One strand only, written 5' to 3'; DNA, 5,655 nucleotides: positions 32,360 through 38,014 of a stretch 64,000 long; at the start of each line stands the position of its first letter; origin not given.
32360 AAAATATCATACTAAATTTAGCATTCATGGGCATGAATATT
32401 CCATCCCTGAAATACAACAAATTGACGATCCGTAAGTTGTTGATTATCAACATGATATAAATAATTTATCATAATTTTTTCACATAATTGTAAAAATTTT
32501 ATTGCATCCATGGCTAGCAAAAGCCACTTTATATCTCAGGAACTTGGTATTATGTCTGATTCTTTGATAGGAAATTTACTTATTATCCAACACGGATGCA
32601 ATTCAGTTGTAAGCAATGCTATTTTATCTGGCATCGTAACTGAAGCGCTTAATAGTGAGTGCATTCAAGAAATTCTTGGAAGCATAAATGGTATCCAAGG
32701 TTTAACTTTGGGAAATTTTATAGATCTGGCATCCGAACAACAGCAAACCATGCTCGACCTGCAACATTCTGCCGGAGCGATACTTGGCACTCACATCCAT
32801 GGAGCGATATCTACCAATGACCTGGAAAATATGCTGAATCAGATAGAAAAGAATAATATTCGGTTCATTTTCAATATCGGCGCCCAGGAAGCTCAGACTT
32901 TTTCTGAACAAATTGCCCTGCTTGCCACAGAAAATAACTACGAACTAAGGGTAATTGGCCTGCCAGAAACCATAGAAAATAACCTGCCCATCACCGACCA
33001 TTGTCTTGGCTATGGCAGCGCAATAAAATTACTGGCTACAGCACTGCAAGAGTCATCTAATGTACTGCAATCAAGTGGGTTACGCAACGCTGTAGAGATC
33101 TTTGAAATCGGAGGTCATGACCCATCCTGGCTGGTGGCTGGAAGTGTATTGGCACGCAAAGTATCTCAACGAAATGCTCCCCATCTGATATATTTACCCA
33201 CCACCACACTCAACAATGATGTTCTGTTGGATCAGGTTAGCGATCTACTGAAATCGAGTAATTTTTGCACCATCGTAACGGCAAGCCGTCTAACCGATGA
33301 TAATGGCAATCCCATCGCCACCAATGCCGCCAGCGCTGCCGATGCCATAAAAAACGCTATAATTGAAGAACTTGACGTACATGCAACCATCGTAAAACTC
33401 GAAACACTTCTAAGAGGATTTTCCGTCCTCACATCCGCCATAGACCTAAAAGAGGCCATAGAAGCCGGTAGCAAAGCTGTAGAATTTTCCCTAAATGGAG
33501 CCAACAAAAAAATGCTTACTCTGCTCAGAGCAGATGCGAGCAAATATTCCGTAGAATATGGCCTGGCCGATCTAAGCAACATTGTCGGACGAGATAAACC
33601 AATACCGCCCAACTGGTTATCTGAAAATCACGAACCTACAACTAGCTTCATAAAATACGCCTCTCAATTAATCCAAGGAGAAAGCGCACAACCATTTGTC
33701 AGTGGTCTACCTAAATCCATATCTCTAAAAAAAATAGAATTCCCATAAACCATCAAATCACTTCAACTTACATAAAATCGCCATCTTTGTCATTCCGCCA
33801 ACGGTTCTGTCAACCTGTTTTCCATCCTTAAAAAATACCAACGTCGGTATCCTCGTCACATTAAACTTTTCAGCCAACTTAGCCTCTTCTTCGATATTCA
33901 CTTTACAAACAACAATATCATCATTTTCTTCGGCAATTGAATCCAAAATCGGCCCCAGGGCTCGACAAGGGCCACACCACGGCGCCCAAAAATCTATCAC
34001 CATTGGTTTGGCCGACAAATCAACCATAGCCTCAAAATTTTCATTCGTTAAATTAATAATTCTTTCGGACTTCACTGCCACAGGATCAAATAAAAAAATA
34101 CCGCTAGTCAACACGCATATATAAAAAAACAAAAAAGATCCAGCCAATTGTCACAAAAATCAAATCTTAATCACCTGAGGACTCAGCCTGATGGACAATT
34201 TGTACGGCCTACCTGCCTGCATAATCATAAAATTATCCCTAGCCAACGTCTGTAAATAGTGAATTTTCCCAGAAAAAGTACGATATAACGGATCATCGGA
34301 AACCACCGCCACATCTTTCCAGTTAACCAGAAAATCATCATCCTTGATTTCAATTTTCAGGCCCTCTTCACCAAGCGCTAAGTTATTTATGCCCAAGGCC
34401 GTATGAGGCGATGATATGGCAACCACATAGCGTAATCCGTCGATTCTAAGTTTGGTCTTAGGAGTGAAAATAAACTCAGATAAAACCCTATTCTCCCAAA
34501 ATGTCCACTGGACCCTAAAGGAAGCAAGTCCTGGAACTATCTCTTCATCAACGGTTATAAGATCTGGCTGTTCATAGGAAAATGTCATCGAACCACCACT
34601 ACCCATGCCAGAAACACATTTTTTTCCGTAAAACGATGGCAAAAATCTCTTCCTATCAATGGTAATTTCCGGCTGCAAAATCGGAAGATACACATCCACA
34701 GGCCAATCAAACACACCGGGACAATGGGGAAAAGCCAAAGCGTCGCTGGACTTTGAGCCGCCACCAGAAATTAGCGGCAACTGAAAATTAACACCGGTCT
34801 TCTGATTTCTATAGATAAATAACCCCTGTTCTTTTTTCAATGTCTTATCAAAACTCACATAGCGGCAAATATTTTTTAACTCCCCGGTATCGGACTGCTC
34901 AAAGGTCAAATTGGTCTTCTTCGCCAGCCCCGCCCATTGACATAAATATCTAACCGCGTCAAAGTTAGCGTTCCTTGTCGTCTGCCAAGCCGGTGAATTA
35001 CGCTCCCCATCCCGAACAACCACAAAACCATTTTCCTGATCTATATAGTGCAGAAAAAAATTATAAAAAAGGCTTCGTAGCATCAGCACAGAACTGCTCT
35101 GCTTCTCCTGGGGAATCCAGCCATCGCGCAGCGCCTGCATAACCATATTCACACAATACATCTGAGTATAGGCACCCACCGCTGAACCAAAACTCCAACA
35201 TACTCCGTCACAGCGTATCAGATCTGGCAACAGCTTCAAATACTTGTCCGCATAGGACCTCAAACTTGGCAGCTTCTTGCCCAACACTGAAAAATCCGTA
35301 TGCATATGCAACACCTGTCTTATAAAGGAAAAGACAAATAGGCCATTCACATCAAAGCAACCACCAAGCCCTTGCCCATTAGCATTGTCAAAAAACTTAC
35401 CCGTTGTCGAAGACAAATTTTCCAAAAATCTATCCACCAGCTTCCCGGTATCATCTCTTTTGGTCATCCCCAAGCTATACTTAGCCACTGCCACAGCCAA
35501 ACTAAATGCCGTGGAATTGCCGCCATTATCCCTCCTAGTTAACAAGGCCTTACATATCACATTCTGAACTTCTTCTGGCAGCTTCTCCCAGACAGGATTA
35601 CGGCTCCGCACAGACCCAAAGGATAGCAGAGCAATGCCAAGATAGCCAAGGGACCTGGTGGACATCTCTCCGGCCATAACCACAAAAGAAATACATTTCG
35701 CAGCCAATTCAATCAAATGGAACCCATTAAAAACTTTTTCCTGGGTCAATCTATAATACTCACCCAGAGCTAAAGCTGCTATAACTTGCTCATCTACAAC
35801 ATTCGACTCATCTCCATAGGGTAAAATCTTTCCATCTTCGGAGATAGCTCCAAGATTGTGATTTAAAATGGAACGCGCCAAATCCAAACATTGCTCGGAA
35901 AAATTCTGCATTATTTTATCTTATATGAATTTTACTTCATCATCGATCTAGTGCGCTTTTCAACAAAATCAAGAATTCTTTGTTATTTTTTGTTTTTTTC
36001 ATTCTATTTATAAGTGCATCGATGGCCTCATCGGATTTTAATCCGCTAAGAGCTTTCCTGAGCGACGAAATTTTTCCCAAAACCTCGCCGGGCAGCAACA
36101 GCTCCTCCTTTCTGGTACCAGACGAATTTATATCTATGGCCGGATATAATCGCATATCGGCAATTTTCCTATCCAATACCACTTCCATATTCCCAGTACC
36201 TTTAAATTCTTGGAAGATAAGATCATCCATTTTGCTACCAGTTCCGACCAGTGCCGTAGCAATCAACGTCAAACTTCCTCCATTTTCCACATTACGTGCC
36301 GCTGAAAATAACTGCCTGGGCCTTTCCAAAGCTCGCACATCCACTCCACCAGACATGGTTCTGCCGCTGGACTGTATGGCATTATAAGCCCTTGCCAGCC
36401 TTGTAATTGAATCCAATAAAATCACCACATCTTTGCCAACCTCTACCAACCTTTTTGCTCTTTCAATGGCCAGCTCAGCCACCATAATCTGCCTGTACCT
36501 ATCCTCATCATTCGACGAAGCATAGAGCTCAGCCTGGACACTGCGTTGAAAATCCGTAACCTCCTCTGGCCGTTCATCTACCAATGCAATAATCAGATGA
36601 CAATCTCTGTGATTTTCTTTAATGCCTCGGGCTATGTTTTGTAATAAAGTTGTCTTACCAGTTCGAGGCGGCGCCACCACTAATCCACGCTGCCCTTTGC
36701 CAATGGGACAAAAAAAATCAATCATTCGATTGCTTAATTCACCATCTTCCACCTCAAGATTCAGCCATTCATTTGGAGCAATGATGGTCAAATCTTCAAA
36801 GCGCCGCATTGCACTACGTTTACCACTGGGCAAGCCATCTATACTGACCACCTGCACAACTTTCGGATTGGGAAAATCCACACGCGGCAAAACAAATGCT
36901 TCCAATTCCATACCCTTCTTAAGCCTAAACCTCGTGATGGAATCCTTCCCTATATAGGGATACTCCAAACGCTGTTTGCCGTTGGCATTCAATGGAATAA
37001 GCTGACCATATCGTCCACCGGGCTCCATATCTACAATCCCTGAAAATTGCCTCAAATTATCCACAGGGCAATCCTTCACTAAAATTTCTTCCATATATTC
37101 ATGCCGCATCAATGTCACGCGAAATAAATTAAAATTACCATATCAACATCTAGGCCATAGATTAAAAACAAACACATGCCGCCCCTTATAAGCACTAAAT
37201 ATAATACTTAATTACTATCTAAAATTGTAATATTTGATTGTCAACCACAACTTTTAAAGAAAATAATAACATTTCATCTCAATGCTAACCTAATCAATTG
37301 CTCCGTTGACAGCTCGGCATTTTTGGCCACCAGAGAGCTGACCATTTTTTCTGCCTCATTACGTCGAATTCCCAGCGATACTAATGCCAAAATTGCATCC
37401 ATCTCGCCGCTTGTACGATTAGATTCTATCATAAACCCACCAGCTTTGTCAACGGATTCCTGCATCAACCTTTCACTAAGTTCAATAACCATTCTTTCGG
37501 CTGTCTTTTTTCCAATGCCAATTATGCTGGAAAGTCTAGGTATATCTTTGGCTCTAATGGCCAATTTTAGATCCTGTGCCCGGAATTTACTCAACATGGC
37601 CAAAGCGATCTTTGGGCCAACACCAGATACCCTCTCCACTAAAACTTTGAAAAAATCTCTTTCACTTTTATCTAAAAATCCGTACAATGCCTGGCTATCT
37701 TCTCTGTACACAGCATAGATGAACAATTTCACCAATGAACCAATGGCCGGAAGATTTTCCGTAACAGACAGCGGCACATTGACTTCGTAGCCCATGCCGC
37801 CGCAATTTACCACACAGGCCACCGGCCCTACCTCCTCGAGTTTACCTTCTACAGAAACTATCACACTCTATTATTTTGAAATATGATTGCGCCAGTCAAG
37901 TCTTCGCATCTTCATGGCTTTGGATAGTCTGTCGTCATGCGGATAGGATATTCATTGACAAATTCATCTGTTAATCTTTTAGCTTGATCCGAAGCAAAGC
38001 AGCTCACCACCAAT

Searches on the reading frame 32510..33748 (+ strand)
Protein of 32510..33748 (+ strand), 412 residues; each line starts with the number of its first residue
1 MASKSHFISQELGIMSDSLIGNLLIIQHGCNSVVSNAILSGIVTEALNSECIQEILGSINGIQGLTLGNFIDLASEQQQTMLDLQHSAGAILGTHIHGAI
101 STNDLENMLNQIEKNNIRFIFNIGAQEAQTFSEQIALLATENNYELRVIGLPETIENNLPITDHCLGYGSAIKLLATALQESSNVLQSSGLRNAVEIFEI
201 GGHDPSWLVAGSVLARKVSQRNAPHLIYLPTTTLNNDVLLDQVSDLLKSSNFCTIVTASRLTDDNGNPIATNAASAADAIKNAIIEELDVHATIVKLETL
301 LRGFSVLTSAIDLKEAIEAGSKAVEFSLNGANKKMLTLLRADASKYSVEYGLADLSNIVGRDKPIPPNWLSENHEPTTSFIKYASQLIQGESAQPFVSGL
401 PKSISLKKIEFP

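Call 21: search_protein_families(library=pfam, proteins=[window:32510-33748:+], max_evalue=0.001)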
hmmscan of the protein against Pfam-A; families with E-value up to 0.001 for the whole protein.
window:32510-33748:+ (412 aa): 1 family
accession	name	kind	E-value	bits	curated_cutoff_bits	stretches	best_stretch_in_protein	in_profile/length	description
PF00365.25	PFK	-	9.4e-33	114.2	30.9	1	23-326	2-276/277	Phosphofructokinase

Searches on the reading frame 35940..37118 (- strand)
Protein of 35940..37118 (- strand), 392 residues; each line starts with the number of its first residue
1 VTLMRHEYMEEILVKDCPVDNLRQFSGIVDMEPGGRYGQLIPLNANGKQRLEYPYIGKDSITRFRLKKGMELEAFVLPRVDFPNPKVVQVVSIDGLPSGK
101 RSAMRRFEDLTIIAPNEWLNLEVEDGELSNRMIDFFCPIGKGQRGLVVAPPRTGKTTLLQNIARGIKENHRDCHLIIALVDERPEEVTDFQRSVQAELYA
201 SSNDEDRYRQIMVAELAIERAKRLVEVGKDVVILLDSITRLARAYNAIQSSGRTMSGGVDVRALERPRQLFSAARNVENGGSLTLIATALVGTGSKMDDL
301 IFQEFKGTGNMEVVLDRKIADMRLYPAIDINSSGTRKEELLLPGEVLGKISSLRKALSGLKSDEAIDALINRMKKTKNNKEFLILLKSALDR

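Call 21: search_protein_families(library=pfam, proteins=[window:35940-37118:-], max_evalue=0.001)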
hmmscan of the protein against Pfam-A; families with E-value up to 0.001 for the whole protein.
window:35940-37118:- (392 aa): 4 families
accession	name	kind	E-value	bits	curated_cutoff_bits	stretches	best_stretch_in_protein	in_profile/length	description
PF00006.31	ATP-synt_ab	-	1.6e-28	100.3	29.5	1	131-333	3-211/213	ATP synthase alpha/beta family, nucleotide-binding domain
PF19568.5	Spore_III_AA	-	0.0003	20.4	27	1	143-191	145-194/306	Sporulation stage III, protein AA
PF13401.12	AAA_22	-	0.00044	21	27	1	145-241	8-96/130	AAA domain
PF01637.24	ATPase_2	-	0.00059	20.2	33.2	0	150-242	28-123/225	ATPase domain predominantly from Archaea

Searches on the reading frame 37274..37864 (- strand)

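Call 21: search_protein_families(library=pfam, proteins=[window:37274-37864:-], max_evalue=0.001)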
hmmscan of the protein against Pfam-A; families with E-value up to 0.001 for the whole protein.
window:37274-37864:- (196 aa): 4 families
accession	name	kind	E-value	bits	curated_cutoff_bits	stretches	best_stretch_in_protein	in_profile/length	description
PF01330.27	RuvA_N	-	8.8e-19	67.8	23.6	1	1-62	1-61/61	RuvA N terminal domain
PF14520.12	HHH_5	-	1.9e-13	51.1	27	1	76-130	4-56/57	Helix-hairpin-helix domain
PF07499.19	RuvA_C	-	1.9e-10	41.5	24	1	156-196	5-44/47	RuvA, C-terminal domain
PF21176.3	RecR_HhH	-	0.00011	22.3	27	0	113-132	10-29/45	RecR, helix-hairpin-helix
